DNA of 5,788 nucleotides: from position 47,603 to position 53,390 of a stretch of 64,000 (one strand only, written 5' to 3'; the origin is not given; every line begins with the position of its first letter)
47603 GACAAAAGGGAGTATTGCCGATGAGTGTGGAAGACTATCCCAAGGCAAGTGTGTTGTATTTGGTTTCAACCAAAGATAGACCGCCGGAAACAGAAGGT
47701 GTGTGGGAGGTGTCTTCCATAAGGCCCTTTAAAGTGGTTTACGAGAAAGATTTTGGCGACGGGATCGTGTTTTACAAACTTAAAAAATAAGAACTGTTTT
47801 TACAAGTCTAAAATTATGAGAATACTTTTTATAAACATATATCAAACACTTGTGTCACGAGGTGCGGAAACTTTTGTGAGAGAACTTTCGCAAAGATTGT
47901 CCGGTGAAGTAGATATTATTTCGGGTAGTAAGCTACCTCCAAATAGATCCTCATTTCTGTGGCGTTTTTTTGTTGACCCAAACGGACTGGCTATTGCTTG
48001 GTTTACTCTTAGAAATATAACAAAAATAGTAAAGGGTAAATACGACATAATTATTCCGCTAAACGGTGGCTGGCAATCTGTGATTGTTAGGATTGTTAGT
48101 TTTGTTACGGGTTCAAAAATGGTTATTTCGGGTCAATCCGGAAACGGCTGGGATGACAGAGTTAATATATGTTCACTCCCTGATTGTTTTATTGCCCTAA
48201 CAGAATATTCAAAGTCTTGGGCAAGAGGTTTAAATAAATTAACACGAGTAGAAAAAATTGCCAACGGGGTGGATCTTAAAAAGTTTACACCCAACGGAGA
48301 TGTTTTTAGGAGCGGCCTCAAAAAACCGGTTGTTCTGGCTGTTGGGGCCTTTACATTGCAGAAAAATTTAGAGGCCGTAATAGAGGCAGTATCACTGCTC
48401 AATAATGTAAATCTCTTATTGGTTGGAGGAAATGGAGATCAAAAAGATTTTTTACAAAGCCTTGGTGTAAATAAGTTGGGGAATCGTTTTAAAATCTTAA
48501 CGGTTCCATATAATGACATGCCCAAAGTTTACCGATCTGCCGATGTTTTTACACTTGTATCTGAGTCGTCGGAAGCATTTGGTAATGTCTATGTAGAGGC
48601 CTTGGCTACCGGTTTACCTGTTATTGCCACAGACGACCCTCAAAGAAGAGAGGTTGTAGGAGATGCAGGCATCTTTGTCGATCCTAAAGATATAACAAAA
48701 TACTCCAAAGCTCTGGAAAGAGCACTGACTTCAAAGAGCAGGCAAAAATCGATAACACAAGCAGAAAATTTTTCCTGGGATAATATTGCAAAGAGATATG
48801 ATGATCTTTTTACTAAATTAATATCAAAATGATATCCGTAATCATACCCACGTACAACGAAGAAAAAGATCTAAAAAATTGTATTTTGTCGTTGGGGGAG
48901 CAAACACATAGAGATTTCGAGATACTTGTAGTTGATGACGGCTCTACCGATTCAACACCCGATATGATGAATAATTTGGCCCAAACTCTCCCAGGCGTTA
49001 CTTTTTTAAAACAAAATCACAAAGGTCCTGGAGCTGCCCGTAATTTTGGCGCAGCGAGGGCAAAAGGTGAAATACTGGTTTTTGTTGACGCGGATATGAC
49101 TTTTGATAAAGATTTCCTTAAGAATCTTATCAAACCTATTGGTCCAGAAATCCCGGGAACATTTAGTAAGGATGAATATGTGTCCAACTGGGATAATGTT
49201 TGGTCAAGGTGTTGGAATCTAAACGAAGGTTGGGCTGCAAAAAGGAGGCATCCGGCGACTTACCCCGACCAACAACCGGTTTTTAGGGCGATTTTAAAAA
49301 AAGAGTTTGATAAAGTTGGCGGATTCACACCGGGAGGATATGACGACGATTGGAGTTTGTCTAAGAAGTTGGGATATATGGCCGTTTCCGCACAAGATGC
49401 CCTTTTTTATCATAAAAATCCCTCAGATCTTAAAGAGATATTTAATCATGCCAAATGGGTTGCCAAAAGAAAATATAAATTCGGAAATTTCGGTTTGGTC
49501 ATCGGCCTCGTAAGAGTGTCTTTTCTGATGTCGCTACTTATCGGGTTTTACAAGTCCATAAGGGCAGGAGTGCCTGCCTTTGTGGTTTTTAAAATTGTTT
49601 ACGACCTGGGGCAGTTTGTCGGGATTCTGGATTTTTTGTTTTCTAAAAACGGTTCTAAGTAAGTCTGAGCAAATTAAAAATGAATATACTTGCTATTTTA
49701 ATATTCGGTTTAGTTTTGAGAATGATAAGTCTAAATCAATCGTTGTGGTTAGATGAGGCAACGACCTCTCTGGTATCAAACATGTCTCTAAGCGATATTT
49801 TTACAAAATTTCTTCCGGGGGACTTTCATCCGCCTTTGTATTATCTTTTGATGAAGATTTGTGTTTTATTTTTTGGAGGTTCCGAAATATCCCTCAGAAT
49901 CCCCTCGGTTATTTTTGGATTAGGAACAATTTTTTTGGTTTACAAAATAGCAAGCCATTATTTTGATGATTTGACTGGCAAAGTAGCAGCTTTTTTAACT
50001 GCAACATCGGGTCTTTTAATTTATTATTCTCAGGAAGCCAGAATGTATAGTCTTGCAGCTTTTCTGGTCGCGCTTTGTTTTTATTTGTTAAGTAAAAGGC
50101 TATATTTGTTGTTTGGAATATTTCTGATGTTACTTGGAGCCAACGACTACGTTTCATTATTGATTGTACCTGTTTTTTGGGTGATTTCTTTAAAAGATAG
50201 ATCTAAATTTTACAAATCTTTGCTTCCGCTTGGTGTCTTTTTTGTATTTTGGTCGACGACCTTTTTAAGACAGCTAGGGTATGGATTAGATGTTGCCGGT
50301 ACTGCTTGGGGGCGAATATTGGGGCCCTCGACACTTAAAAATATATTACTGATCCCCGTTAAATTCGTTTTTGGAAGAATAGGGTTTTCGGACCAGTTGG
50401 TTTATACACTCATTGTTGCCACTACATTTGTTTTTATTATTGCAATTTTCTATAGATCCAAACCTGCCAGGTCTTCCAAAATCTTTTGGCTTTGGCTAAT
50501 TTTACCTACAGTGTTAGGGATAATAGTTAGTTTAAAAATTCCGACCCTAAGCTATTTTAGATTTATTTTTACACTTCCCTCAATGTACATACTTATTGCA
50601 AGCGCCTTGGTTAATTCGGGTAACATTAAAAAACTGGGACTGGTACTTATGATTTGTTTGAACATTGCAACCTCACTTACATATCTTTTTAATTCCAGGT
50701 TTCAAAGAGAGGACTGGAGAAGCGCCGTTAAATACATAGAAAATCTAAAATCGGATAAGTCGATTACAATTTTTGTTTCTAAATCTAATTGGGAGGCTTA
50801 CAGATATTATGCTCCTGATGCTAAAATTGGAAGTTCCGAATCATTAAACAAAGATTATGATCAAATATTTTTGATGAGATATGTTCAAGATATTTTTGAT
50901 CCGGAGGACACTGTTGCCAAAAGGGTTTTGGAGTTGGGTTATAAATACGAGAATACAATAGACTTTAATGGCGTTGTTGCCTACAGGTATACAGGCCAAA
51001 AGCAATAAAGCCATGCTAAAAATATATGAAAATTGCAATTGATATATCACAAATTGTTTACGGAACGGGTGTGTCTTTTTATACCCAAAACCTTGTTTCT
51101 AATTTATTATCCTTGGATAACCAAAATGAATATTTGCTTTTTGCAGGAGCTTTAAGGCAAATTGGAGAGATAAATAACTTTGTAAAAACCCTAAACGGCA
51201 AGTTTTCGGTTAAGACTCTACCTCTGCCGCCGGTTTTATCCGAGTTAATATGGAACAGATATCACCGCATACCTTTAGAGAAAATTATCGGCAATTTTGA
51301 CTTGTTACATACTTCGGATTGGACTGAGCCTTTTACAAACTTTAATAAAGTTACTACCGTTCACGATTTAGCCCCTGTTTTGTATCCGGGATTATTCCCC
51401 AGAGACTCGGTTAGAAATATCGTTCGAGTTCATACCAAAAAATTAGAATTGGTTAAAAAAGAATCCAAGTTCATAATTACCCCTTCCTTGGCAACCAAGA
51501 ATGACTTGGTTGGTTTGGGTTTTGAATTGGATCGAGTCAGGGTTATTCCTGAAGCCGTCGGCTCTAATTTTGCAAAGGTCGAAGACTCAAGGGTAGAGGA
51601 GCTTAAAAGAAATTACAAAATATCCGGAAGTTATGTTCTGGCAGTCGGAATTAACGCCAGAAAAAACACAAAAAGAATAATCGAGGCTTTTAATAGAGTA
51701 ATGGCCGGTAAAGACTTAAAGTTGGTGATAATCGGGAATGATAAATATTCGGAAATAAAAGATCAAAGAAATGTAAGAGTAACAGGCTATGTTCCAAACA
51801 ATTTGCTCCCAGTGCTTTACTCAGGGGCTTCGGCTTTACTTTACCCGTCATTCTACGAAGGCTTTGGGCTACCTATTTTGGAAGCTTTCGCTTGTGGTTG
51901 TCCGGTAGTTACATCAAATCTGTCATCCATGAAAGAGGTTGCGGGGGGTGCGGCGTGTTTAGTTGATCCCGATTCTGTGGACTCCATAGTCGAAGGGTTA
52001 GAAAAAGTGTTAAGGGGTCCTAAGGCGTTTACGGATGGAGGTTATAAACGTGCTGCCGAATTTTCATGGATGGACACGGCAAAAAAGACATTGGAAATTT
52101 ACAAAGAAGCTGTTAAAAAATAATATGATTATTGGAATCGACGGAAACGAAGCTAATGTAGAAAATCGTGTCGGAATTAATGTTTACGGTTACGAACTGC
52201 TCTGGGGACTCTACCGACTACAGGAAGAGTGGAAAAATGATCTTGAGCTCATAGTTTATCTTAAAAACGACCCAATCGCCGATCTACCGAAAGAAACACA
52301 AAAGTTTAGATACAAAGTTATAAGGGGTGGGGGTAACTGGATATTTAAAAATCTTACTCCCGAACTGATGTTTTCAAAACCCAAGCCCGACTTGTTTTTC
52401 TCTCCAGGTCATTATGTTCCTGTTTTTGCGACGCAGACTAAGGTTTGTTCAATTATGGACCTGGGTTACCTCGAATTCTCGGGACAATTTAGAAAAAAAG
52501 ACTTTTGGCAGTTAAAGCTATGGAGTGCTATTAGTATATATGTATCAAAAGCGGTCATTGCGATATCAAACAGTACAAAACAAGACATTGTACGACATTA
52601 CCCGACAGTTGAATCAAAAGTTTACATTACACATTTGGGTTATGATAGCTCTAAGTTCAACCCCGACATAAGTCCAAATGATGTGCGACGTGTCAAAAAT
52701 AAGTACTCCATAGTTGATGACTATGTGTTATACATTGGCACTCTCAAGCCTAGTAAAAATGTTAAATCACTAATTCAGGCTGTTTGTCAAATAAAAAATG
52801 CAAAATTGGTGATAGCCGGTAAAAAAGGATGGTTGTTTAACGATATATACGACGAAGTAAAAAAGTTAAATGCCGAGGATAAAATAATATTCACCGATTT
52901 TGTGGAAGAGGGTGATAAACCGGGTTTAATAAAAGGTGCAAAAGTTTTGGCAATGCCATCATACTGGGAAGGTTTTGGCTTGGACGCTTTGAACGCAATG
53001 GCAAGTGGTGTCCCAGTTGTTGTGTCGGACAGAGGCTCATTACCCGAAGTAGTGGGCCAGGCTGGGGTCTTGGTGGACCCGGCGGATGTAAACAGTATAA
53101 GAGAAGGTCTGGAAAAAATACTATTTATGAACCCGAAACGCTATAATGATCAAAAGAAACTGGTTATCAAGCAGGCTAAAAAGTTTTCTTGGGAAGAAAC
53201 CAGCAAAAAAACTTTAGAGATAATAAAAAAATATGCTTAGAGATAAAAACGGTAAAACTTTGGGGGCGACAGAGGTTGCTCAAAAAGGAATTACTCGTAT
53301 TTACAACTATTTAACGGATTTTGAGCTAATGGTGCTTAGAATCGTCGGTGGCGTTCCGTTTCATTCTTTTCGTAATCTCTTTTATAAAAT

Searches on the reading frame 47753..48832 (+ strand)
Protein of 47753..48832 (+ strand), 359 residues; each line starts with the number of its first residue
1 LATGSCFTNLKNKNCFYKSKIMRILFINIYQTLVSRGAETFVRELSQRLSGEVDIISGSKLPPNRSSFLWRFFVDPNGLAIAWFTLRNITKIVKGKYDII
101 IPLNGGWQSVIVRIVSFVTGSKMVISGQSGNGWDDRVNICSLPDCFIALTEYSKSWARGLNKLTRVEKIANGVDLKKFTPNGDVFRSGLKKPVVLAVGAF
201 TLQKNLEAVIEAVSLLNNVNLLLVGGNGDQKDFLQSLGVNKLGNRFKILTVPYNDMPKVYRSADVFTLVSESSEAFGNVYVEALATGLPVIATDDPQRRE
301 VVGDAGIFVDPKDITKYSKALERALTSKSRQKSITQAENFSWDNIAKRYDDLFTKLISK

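Call 12: search_protein_families(library=pfam, proteins=[window:47753-48832:+], max_evalue=0.001)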
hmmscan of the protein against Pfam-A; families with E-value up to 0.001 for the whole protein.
window:47753-48832:+ (359 aa): 3 families
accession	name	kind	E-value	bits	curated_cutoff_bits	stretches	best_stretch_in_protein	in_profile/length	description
PF00534.26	Glycos_transf_1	-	1.9e-27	96.3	26.4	1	189-336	13-167/172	Glycosyl transferases group 1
PF13692.12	Glyco_trans_1_4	-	4.9e-23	82.4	27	1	191-326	1-141/142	Glycosyl transferases group 1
PF13439.12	Glyco_transf_4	-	7.3e-05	23.3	28.5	1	37-176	3-169/170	Glycosyltransferase Family 4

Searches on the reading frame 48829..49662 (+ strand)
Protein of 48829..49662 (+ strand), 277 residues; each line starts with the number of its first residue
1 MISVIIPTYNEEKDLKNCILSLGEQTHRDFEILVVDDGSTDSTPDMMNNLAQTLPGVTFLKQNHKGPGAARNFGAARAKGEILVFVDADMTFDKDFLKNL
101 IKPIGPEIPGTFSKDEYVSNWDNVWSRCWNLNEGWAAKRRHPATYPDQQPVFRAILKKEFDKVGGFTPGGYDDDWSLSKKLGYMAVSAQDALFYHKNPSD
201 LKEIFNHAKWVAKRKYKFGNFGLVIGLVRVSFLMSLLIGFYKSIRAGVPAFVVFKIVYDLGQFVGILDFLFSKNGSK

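Call 12: search_protein_families(library=pfam, proteins=[window:48829-49662:+], max_evalue=0.001)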
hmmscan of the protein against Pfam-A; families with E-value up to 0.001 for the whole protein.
window:48829-49662:+ (277 aa): 3 families
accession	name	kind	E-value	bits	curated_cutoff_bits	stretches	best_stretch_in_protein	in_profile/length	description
PF00535.33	Glycos_transf_2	-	2.9e-35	122.1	23.3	1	3-105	1-104/168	Glycosyl transferase family 2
PF10111.15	Glyco_tranf_2_2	-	2.5e-13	50.6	27.3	1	3-102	1-104/276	Glycosyltransferase like family 2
PF13641.12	Glyco_tranf_2_3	-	3.7e-12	47.2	27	1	2-206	3-222/230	Glycosyltransferase like family 2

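Call 34: search_protein_families(library=ncbifam, proteins=[window:48829-49662:+], max_evalue=0.001)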
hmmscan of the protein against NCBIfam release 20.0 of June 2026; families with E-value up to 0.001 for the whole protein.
window:48829-49662:+ (277 aa): 25 families
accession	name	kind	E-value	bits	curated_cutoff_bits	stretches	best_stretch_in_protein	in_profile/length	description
NF007482.0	PRK10073.1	equivalog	4e-24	85.2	423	1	2-101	8-107/334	glycosyltransferase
NF041875.1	EPS_EpsD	equivalog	5.6e-24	85.1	370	1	2-99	1-99/325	exopolysaccharide biosynthesis glycosyltransferase EpsD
TIGR04283.1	glyco_like_mftF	equivalog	8.8e-22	77.8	182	1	2-181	1-169/221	TIGR04283 family arsenosugar biosynthesis glycosyltransferase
TIGR03937.1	PgaC_IcaA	equivalog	2.9e-19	69.3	422.3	1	1-103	46-149/407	poly-beta-1,6-N-acetyl-D-glucosamine synthase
NF047683.1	TeichurnBiosyTuaG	equivalog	7.3e-18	65.1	400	1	2-102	8-109/252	teichuronic acid biosynthesis protein TuaG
TIGR03965.1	mycofact_glyco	equivalog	2.3e-17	63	280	1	2-102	76-177/467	mycofactocin biosynthesis glycosyltransferase MftF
NF038299.1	EPS_HpsN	equivalog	7.8e-17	61.2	425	1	1-99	2-101/317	hormogonium polysaccharide biosynthesis glycosyltransferase HpsN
NF050050.1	ProtGlycPglI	equivalog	8.3e-16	58.2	500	1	2-102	4-106/306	GalNAc(5)-diNAcBac-PP-undecaprenol beta-1,3-glucosyltransferase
NF038302.1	EPS_HpsE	equivalog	1.2e-11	44.1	300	1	2-99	3-106/307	hormogonium polysaccharide biosynthesis glycosyltransferase HpsE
NF041394.1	GtaseAglG_Halo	equivalog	1.4e-11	44.2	440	1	2-102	3-105/304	glucosyl-dolichyl phosphate glucuronosyltransferase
NF010496.0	PRK13915.1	equivalog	6.8e-11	41.8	262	1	2-104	33-142/307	glucosyl-3-phosphoglycerate synthase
TIGR03111.1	glyc2_xrt_Gpos1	hypoth_equivalog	1.9e-10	40.1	363.95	1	2-102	51-154/439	TIGR03111 family XrtG-associated glycosyltransferase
TIGR04182.1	glyco_TIGR04182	equivalog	3.2e-10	39.9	325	1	2-104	2-97/293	S-layer glycoprotein N-glycosyltransferase AglJ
NF047588.1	GlcsyltransPgfSStrep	equivalog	7.2e-10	38.6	500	1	2-102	3-108/308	glycosyltransferase PgfS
NF007986.1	PRK10714.1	equivalog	1.1e-09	37.8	529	1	2-100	8-111/316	undecaprenyl-phosphate 4-deoxy-4-formamido-L-arabinose transferase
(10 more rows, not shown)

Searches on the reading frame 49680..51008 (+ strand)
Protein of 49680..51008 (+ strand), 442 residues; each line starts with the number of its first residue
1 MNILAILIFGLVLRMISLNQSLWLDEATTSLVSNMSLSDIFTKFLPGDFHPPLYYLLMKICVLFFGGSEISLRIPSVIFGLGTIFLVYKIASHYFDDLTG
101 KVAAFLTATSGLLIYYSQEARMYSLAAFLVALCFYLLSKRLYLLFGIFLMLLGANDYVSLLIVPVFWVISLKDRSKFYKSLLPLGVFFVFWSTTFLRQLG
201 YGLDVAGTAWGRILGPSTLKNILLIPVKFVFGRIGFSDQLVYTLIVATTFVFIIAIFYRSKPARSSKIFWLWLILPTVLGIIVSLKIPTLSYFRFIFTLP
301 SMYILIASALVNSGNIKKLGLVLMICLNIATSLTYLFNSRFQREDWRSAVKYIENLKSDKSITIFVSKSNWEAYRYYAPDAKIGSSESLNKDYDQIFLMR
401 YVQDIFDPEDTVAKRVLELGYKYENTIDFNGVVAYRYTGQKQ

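Call 12: search_protein_families(library=pfam, proteins=[window:49680-51008:+], max_evalue=0.001)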
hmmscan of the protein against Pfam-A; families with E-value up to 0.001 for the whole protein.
window:49680-51008:+ (442 aa): 1 family
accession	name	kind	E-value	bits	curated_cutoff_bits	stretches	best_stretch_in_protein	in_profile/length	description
PF13231.12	PMT_2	-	6.8e-08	33.3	26.1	1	50-188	2-149/160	Dolichyl-phosphate-mannose-protein mannosyltransferase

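Call 79: search_protein_families(library=ncbifam, proteins=[window:49680-51008:+], max_evalue=0.0001)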
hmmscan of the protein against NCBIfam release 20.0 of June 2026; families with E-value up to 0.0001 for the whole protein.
window:49680-51008:+ (442 aa): 2 families
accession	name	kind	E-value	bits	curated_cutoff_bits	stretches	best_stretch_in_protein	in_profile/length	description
TIGR03663.1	TIGR03663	subfamily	4e-09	36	126.25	1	3-150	4-156/435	flippase activity-associated protein Agl23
NF052499.1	MnslTaseMT1671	equivalog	8.4e-08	31.1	900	1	15-346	42-385/523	mannosyltransferase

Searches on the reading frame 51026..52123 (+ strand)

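Call 12: search_protein_families(library=pfam, proteins=[window:51026-52123:+], max_evalue=0.001)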
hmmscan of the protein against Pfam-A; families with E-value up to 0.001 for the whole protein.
window:51026-52123:+ (365 aa): 5 families
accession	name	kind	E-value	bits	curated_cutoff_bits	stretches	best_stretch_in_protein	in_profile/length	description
PF00534.26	Glycos_transf_1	-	5.8e-26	91.5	26.4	1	209-333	24-160/172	Glycosyl transferases group 1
PF13692.12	Glyco_trans_1_4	-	1.8e-24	87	27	1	204-329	4-140/142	Glycosyl transferases group 1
PF13439.12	Glyco_transf_4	-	2.1e-07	31.6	28.5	1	15-178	3-166/170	Glycosyltransferase Family 4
PF13524.12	Glyco_trans_1_2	-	5.5e-06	26.8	25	1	217-333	4-116/144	Glycosyl transferase-like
PF20706.3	GT4-conflict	-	1.2e-05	24.9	26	1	250-302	263-316/385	Family 4 Glycosyltransferase in conflict systems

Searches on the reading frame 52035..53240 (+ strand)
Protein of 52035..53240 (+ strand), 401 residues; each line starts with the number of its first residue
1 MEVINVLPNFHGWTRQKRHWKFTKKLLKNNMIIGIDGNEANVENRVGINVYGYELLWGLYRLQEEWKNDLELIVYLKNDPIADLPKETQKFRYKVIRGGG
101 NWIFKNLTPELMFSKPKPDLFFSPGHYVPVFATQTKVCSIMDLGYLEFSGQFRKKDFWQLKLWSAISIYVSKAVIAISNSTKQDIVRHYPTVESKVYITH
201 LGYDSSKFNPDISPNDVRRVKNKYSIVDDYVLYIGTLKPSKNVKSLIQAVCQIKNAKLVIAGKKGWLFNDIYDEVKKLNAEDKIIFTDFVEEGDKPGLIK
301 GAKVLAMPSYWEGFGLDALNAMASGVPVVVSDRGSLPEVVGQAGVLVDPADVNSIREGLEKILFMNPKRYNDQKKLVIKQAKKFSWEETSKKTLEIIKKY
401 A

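Call 12: search_protein_families(library=pfam, proteins=[window:52035-53240:+], max_evalue=0.001)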
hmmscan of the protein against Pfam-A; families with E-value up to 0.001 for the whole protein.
window:52035-53240:+ (401 aa): 4 families
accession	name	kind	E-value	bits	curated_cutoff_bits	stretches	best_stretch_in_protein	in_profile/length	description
PF00534.26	Glycos_transf_1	-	8.2e-33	113.8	26.4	1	228-369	15-161/172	Glycosyl transferases group 1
PF13692.12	Glyco_trans_1_4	-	3.5e-28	99.1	27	1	230-363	3-140/142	Glycosyl transferases group 1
PF20706.3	GT4-conflict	-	9.6e-10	38.4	26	1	239-340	210-320/385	Family 4 Glycosyltransferase in conflict systems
PF13439.12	Glyco_transf_4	-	0.0007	20.1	28.5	0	153-206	119-169/170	Glycosyltransferase Family 4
